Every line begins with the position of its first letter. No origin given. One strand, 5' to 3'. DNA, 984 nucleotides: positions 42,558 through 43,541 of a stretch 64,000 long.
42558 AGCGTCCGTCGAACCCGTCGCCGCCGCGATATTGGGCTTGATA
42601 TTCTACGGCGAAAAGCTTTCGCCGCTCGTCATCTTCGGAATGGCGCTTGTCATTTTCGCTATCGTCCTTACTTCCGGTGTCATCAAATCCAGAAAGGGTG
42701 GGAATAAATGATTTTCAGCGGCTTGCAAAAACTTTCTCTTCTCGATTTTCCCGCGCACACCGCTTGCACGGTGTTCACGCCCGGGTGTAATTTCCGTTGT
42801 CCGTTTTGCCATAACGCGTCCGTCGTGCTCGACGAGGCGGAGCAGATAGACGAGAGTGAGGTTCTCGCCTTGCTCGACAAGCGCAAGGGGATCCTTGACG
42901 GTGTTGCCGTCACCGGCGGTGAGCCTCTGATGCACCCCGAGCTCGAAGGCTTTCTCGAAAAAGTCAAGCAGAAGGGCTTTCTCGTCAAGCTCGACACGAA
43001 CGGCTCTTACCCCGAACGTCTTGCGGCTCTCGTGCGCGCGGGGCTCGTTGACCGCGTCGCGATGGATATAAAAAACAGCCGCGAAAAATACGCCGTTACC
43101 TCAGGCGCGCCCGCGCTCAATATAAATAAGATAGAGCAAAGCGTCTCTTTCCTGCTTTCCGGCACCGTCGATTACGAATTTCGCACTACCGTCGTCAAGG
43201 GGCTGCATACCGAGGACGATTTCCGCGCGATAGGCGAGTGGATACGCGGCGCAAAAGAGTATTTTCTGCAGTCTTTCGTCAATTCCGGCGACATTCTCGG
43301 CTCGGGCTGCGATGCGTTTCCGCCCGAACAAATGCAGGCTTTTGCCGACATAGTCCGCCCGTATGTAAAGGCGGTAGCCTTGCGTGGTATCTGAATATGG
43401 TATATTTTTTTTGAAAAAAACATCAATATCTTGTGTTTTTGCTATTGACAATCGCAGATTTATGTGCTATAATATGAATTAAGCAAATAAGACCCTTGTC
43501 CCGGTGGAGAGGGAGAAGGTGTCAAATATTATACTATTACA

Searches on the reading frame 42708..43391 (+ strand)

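Call 3: search_protein_families(library=pfam, proteins=[window:42708-43391:+], max_evalue=0.1)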
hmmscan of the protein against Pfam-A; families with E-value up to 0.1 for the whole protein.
window:42708-43391:+ (228 aa): 2 families
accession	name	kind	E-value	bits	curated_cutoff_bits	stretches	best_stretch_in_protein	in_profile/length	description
PF04055.27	Radical_SAM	-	3.5e-20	73.3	29.5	1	22-146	2-133/166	Radical SAM superfamily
PF13353.11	Fer4_12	-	4.6e-08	33.9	22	1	19-91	7-82/137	4Fe-4S single cluster domain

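Call 4: search_protein_families(library=ncbifam, proteins=[window:42708-43391:+], max_evalue=0.1)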
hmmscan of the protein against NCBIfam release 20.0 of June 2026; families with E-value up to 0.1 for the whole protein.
window:42708-43391:+ (228 aa): 63 families (the best 25 are shown)
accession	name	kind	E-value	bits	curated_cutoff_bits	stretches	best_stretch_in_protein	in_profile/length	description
TIGR02495.1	NrdG2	equivalog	2.3e-60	203.2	131.15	1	4-190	3-192/193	anaerobic ribonucleoside-triphosphate reductase activating protein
TIGR02493.1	PFLA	equivalog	5.7e-14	52.1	231.75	1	20-129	18-135/235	pyruvate formate-lyase-activating protein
TIGR04041.1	activase_YjjW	hypoth_equivalog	8.3e-14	51.6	250.2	2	46-190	92-238/276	YjjW family glycine radical enzyme activase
TIGR04317.1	W_rSAM_matur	equivalog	1.5e-12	47.3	380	1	24-132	11-123/349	tungsten cofactor oxidoreductase radical SAM maturase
TIGR02666.1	moaA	equivalog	3.1e-12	46.1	284.05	1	24-117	17-118/336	GTP 3',8-cyclase MoaA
TIGR02668.1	moaA_archaeal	equivalog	4.6e-12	45.5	325.25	1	23-131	16-128/303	GTP 3',8-cyclase MoaA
NF001199.0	PRK00164.2-1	equivalog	4.9e-11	42.3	231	1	24-137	19-135/308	GTP 3',8-cyclase MoaA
TIGR04349.1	rSAM_QueE_gams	hypoth_equivalog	6.3e-11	42.3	300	1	22-168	24-162/210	7-carboxy-7-deazaguanine synthase QueE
TIGR02494.1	PFLE_PFLC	subfamily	6.5e-11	42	174.35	2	65-183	126-243/293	glycyl-radical enzyme activating protein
TIGR04251.1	SCM_rSAM_ScmF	equivalog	1.4e-10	41.1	400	1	15-101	2-92/353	SynChlorMet cassette radical SAM/SPASM protein ScmF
TIGR03963.1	rSAM_QueE_Clost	equivalog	4.1e-10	39.7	260.1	1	23-163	25-164/219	putative 7-carboxy-7-deazaguanine synthase QueE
TIGR04003.1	rSAM_BssD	equivalog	1.3e-09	37.7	496.45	2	4-38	4-37/314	[benzylsuccinate synthase]-activating enzyme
NF038283.1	viperin_w_prok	equivalog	2.5e-09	36.7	180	1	23-134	8-127/281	viperin family antiviral radical SAM protein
TIGR02826.1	RNR_activ_nrdG3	equivalog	6.4e-09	35.8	151.7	1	11-95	9-94/148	anaerobic ribonucleoside-triphosphate reductase activating protein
TIGR02491.1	NrdG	equivalog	6.5e-09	35.9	126.1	1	19-87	17-88/154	anaerobic ribonucleoside-triphosphate reductase activating protein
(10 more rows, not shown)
